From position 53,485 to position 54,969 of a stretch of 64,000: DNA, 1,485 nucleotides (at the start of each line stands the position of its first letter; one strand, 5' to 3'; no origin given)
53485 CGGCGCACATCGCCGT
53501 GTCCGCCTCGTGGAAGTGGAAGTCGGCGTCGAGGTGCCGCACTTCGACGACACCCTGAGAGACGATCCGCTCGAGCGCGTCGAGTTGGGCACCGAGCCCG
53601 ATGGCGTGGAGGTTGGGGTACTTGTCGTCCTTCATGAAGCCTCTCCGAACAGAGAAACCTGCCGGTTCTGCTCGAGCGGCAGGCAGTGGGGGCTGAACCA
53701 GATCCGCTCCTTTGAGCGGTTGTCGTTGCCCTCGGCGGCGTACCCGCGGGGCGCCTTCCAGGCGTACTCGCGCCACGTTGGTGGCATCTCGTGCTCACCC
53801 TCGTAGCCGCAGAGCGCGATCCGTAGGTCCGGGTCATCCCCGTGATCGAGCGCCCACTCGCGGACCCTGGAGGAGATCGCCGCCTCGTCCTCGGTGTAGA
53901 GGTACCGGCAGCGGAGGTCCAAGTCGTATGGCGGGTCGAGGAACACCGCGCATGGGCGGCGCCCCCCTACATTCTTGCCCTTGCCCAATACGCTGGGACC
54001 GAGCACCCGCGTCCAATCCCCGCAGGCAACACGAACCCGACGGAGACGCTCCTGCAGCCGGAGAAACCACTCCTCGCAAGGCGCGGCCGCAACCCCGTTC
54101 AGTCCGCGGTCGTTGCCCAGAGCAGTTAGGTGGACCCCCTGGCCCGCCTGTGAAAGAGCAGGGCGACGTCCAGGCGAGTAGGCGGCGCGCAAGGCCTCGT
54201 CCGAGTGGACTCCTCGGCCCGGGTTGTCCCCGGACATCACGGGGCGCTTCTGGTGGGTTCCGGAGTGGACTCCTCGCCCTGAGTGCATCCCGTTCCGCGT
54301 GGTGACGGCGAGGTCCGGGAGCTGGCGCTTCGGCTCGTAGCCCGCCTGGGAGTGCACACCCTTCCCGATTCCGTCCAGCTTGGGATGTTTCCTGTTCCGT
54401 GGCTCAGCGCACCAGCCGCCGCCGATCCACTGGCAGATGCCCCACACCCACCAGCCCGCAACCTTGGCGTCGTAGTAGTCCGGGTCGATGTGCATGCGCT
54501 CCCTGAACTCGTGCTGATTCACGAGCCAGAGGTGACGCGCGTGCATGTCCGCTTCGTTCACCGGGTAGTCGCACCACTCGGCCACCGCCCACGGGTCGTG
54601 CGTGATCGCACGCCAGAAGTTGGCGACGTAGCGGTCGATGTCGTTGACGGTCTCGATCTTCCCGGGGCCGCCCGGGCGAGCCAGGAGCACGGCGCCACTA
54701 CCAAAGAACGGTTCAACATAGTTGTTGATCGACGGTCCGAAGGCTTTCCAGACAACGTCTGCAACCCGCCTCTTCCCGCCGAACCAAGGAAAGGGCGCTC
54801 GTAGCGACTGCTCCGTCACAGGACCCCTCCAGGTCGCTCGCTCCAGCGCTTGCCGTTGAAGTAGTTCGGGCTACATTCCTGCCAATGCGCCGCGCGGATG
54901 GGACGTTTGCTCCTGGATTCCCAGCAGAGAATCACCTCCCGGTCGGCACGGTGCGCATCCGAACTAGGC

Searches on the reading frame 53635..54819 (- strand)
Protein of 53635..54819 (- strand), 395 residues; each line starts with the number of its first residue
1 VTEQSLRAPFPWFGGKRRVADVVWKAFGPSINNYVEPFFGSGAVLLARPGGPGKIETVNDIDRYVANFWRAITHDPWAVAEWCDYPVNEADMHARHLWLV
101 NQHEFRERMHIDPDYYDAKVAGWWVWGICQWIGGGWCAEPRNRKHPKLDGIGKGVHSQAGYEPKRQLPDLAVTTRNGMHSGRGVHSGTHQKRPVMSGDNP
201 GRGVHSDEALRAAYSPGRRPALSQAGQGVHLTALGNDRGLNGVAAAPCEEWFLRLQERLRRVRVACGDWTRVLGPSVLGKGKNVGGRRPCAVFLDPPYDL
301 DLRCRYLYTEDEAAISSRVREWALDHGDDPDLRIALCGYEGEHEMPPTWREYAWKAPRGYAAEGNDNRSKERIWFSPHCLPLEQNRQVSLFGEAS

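Call 68: find_encoding_contigs(protein=window:53635-54819:-, flank=10000, max_places=1)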
Protein window:53635-54819:- (395 aa): 4 contigs read that carry it; 1 place shown.
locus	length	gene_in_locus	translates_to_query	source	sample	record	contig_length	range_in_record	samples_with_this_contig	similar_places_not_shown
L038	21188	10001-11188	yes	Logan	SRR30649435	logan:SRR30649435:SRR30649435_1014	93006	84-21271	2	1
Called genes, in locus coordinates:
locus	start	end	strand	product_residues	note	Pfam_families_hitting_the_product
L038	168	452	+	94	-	-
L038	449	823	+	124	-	PF00226:DnaJ (weak)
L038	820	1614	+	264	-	PF02498:Bro-N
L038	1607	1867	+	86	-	-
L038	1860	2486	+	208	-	-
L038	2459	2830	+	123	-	-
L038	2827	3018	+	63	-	-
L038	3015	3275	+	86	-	-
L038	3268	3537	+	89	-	-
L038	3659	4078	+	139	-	-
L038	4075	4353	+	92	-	-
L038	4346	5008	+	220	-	-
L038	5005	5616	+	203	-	-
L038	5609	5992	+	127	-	-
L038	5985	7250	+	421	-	-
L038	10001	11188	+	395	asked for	PF02086:MethyltransfD12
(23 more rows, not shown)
